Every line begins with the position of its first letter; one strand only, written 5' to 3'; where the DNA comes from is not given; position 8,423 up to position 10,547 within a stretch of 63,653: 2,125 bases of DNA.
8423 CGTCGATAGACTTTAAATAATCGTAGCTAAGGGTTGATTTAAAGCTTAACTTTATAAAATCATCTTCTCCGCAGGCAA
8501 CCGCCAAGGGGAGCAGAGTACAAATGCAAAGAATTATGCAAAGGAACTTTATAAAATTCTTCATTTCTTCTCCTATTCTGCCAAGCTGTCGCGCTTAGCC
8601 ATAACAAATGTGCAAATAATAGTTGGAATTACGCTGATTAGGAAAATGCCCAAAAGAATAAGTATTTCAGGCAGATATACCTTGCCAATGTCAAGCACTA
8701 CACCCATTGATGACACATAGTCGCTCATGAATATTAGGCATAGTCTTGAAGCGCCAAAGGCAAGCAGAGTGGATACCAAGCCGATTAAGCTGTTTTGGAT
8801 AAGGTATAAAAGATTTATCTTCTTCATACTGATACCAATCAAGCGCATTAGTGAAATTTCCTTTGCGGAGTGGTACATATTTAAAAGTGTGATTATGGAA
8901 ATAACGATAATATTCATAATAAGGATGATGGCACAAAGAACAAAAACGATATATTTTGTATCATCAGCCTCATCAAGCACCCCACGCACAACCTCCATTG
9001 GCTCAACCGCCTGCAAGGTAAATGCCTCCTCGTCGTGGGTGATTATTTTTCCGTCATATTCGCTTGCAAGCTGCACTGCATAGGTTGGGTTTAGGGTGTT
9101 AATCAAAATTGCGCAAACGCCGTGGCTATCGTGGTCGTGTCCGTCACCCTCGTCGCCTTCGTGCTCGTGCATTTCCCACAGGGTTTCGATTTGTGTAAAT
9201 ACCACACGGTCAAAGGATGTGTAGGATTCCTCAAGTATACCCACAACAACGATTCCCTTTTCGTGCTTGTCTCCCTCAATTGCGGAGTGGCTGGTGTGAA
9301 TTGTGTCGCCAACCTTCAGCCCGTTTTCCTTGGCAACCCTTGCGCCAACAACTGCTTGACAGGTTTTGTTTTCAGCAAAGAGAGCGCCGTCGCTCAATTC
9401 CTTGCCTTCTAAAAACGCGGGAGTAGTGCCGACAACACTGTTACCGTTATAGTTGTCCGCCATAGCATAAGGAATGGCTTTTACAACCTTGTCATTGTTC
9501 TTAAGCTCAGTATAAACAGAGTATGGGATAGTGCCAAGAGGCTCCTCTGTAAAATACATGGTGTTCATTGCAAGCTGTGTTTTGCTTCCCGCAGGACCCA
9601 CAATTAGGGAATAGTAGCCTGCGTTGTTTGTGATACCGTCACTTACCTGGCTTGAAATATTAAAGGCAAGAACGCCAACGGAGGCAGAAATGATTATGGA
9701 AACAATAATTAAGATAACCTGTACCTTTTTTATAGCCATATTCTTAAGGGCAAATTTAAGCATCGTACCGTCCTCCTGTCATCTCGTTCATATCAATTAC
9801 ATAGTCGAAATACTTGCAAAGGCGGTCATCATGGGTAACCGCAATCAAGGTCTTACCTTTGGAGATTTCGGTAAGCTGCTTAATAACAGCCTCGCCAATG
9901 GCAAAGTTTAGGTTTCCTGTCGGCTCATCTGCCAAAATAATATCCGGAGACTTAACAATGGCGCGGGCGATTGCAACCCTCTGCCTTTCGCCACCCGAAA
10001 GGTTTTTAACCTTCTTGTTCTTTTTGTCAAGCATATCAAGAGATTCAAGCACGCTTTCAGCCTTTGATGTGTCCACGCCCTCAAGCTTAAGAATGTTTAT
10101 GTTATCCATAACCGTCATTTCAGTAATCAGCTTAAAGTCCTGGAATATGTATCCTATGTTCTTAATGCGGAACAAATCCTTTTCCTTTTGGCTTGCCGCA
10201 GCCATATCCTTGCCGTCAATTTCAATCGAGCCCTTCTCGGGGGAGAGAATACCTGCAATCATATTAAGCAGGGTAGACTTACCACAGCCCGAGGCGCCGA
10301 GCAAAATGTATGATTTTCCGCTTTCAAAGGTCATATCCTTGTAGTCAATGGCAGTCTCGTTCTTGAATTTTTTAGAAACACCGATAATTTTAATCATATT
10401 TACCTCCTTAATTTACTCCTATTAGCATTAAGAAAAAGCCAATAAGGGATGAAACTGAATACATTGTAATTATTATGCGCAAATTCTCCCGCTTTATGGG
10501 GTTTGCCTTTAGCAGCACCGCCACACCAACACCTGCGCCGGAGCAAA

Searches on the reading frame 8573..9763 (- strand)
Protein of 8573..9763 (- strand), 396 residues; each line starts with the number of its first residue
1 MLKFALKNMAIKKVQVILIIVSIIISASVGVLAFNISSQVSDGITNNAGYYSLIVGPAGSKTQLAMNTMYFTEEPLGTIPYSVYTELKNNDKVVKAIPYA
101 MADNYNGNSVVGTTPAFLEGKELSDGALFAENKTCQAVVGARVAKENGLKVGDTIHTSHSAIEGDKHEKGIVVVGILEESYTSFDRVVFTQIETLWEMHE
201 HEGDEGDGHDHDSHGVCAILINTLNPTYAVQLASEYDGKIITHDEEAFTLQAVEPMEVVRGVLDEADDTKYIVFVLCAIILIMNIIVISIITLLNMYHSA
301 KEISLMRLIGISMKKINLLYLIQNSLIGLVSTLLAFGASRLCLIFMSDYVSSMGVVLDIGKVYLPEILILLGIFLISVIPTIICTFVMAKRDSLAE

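Call 90: search_protein_families(library=pfam, proteins=[window:8573-9763:-], max_evalue=0.00001)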
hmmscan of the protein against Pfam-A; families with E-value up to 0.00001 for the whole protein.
window:8573-9763:- (396 aa): 2 families
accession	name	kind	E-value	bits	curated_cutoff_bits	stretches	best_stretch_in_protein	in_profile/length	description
PF12704.14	MacB_PCD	-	5.1e-11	43.7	27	1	18-202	7-180/207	MacB-like periplasmic core domain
PF02687.27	FtsX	-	1.2e-07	32.2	25.5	1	275-390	2-117/120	FtsX-like permease C-terminal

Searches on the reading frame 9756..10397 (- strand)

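Call 90: search_protein_families(library=pfam, proteins=[window:9756-10397:-], max_evalue=0.00001)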
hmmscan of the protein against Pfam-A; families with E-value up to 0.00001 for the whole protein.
window:9756-10397:- (213 aa): 2 families
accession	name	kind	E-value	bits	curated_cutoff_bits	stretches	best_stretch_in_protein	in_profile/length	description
PF00005.33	ABC_tran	-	8.5e-38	130.5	25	1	21-160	5-136/137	ABC transporter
PF13555.12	AAA_29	-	9.2e-06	25.8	27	0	13-55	8-50/61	P-loop containing region of AAA domain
